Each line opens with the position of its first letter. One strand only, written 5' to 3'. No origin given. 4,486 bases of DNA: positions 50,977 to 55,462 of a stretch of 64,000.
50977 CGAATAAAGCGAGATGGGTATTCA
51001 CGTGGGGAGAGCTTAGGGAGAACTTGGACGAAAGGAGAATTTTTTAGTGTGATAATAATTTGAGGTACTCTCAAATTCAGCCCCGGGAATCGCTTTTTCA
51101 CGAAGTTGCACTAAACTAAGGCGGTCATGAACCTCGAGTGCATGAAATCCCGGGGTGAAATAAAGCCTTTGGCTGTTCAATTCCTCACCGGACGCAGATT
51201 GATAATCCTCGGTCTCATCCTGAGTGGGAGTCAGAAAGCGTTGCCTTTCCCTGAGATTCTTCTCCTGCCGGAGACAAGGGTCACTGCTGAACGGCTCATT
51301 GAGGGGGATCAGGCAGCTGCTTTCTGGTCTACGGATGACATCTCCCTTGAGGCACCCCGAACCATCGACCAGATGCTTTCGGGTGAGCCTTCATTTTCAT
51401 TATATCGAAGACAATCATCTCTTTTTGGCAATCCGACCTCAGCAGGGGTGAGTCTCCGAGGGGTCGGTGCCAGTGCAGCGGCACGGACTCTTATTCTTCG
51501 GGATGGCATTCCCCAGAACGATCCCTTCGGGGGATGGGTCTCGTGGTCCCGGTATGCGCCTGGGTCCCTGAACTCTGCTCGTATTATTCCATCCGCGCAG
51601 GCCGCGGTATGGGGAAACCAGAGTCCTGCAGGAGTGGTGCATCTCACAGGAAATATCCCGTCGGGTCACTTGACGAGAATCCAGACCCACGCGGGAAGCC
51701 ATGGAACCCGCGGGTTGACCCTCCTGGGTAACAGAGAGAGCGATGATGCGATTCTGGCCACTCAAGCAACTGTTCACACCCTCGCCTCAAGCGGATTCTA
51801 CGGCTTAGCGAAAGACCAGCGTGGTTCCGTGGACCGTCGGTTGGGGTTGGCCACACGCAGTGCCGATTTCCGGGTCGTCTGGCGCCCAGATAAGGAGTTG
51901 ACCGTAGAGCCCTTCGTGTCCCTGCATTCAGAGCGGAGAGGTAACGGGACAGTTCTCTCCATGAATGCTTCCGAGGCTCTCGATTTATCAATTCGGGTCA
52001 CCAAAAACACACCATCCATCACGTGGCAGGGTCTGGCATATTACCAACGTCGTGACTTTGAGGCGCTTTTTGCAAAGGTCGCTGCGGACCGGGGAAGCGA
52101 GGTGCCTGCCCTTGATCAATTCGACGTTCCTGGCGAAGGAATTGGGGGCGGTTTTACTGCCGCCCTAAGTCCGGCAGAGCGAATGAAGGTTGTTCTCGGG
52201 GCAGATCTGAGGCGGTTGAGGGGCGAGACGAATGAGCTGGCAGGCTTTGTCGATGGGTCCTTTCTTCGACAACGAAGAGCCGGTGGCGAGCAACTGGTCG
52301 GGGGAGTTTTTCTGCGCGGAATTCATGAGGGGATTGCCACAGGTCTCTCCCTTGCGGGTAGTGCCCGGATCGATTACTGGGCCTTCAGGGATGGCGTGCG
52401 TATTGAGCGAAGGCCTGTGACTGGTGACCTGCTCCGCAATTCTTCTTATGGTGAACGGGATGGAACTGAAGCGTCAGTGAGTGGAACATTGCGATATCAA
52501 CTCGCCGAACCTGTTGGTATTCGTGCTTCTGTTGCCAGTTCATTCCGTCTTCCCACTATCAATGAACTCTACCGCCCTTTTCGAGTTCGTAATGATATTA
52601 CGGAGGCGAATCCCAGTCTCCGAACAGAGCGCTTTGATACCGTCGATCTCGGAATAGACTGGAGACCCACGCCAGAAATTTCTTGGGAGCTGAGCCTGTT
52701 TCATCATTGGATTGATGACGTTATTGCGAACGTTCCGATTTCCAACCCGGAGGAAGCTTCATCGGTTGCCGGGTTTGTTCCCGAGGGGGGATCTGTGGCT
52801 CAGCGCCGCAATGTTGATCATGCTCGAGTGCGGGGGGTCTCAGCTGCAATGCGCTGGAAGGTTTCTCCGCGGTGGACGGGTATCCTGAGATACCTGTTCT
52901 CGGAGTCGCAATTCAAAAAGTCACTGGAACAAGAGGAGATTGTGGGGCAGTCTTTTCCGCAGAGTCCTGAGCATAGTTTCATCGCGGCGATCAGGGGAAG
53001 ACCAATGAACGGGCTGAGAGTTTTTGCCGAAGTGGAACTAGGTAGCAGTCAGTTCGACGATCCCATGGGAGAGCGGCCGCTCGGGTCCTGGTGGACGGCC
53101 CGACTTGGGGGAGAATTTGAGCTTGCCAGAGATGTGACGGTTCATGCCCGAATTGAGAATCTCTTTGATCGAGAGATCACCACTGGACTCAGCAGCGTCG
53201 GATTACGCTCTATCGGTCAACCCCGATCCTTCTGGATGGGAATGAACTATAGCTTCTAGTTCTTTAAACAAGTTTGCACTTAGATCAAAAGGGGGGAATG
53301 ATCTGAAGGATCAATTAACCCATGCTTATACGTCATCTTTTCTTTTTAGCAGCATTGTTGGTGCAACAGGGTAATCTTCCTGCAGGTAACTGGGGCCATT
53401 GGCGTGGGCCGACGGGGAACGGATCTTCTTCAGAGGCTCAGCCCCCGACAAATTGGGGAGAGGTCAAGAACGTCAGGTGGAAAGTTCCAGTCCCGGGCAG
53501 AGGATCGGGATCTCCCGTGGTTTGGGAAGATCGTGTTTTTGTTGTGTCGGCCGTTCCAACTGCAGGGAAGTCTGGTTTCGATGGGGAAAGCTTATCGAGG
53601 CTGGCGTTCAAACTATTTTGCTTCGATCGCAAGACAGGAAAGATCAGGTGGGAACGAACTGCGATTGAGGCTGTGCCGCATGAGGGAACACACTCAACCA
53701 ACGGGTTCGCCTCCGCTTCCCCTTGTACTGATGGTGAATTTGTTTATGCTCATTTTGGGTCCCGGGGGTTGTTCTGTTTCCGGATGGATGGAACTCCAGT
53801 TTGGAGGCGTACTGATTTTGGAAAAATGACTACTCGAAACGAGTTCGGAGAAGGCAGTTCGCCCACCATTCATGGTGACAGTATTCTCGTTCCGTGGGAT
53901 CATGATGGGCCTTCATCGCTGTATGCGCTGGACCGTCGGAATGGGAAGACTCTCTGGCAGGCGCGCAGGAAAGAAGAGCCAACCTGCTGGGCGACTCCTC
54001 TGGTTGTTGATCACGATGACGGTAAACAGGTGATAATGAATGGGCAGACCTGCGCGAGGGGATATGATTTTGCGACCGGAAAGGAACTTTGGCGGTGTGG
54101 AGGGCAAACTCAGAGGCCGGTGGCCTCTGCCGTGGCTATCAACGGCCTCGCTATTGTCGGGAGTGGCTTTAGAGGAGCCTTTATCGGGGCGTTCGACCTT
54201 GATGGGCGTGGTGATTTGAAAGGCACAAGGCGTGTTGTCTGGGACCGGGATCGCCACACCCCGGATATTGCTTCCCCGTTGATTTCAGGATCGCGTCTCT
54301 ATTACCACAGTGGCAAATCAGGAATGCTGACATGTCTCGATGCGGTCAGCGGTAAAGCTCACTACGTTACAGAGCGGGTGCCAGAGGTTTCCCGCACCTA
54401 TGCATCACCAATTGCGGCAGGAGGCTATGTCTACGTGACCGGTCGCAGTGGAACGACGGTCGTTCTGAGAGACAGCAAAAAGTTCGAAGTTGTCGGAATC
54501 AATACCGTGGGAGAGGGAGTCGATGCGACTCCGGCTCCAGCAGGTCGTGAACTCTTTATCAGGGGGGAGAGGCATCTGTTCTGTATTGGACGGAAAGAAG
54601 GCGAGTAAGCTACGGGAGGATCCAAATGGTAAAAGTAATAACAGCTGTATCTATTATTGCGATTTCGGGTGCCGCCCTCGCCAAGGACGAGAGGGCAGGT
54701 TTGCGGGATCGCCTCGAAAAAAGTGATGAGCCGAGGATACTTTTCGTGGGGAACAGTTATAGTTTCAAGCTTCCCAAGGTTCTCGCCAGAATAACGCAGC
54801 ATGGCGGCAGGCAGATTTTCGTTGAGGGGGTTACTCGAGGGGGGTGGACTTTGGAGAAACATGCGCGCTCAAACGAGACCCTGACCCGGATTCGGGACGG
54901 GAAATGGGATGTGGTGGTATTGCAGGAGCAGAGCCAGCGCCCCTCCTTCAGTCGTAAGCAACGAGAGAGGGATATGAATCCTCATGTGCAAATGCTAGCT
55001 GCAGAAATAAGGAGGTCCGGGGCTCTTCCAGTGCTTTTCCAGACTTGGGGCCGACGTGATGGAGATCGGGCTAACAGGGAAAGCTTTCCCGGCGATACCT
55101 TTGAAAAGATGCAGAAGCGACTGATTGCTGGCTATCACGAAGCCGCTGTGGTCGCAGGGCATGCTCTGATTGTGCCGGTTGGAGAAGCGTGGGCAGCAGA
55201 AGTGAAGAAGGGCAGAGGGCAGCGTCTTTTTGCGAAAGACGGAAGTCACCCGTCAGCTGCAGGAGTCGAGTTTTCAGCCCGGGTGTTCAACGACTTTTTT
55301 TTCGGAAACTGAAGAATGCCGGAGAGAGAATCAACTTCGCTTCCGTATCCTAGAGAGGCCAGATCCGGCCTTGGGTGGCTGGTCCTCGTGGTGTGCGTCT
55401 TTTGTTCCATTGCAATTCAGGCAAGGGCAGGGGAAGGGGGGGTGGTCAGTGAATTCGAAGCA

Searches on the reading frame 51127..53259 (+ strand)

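Call 58: search_protein_families(library=pfam, proteins=[window:51127-53259:+], max_evalue=0.00001)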
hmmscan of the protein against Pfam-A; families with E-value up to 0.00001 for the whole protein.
window:51127-53259:+ (710 aa): 2 families
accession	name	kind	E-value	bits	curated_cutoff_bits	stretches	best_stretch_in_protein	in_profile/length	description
PF00593.30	TonB_dep_Rec_b-barrel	-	1.5e-29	104.5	27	1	231-679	13-436/436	TonB dependent receptor-like, beta-barrel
PF07715.20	Plug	-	1.6e-10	41.9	23.9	1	67-170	12-107/107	TonB-dependent Receptor Plug Domain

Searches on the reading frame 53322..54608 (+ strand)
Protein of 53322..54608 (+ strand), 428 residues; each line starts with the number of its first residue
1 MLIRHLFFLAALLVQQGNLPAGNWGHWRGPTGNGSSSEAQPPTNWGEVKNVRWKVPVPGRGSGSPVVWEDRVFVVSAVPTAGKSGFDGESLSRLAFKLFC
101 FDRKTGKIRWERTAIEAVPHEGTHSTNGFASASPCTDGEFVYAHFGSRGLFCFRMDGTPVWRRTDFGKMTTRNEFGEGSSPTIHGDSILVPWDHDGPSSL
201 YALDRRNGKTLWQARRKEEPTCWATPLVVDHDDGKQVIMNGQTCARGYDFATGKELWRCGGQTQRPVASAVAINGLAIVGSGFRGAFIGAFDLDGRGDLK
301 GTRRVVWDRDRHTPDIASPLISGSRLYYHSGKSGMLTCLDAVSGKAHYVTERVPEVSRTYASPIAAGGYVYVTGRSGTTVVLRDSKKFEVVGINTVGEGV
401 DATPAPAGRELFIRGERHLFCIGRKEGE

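Call 58: search_protein_families(library=pfam, proteins=[window:53322-54608:+], max_evalue=0.00001)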
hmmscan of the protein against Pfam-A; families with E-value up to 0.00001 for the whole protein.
window:53322-54608:+ (428 aa): 1 family
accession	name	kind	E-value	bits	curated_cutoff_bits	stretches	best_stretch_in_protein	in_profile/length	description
PF13360.13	PQQ_2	-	2e-23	83.7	27.6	1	100-345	7-228/233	Outer membrane protein assembly factor BamB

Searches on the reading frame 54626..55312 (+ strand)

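Call 58: search_protein_families(library=pfam, proteins=[window:54626-55312:+], max_evalue=0.00001)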
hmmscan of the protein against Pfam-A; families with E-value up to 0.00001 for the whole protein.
window:54626-55312:+ (228 aa): 1 family
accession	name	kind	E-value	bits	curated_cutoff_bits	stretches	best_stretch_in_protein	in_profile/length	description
PF16227.11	DUF4886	-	4.2e-09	36.2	26.7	1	87-212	76-199/242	Domain of unknown function (DUF4886)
